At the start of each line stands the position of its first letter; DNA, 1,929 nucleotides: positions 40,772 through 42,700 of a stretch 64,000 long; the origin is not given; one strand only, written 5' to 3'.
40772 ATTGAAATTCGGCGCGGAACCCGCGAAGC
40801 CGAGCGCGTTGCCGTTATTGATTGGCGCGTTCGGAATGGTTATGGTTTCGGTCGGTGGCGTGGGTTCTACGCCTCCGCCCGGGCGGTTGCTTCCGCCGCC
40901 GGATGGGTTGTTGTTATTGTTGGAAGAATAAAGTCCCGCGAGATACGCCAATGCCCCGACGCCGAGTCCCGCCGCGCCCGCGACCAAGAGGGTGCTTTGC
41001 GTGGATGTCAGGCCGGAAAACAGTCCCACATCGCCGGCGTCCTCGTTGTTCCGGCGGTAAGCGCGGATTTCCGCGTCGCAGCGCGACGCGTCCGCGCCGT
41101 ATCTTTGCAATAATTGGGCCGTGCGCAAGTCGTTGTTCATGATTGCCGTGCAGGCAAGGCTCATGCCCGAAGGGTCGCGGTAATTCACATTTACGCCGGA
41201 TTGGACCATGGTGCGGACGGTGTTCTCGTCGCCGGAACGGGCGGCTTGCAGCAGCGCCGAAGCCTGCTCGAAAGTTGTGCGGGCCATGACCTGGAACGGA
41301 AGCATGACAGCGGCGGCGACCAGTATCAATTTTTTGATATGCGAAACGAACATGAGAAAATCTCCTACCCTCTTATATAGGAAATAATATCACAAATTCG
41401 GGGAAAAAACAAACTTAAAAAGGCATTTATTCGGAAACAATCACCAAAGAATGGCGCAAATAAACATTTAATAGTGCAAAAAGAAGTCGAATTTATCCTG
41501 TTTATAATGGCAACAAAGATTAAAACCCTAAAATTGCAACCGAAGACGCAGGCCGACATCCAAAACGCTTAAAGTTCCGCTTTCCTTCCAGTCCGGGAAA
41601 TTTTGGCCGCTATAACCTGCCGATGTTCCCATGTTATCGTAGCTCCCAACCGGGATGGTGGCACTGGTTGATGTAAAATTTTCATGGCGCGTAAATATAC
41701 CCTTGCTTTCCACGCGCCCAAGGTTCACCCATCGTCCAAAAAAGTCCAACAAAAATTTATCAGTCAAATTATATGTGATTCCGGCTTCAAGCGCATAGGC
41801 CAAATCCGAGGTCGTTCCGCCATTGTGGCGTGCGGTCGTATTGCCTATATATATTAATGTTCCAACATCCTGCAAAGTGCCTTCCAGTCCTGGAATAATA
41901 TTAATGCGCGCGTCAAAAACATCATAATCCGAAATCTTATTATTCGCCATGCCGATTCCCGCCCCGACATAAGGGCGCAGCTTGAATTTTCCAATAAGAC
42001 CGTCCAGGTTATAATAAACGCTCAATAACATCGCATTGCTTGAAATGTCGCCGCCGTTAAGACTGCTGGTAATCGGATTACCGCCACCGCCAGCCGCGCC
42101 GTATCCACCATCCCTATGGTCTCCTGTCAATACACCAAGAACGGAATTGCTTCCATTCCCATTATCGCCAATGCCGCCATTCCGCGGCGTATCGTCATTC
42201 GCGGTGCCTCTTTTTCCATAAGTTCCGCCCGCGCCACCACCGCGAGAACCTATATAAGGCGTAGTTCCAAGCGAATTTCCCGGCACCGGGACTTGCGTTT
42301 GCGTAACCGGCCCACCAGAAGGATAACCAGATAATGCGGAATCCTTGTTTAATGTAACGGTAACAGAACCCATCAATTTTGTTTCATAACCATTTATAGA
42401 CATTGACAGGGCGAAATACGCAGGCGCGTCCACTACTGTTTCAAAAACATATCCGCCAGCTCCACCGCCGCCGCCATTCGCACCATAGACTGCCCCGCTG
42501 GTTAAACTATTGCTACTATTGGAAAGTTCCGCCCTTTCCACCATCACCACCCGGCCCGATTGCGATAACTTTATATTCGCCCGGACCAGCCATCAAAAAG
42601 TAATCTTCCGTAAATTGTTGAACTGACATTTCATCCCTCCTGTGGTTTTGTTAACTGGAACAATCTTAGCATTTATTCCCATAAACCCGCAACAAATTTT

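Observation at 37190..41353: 1387-aa surface protein combining a signal peptide, a eukaryote-like ankyrin repeat and a huge N/T/G-rich passenger-like region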

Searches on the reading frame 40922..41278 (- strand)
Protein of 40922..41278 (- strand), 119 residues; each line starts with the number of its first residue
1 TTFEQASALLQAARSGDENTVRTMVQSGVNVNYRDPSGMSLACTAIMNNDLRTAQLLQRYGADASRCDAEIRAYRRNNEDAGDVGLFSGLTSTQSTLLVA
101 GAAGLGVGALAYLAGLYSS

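Call 95: find_homologous_proteins(query=window:40922-41278:-, max_evalue=0.001)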
Query seq(119 aa): 111 candidates shared short words with the query, none scored E <= 0.001.

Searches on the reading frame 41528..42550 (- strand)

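Call 3: search_protein_families(library=pfam, proteins=[window:41528-42550:-], max_evalue=1)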
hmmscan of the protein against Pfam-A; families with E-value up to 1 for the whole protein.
window:41528-42550:- (340 aa): 2 families
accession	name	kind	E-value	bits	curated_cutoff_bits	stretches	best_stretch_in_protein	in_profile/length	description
PF02462.21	Opacity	-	0.0043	17.6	21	1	168-285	26-113/126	Opacity family porin protein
PF01617.23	Surface_Ag_2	-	0.11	12.4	22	0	169-202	133-164/247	Surface antigen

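Call 4: search_protein_families(library=ncbifam, proteins=[window:41528-42550:-], max_evalue=1)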
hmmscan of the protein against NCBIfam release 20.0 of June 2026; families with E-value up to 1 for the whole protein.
window:41528-42550:- (340 aa): 1 family
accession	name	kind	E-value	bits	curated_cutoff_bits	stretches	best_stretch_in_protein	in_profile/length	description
NF052636.1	Rick_Adr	subfamily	0.00014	21.5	210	1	174-291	111-203/224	adhesin Adr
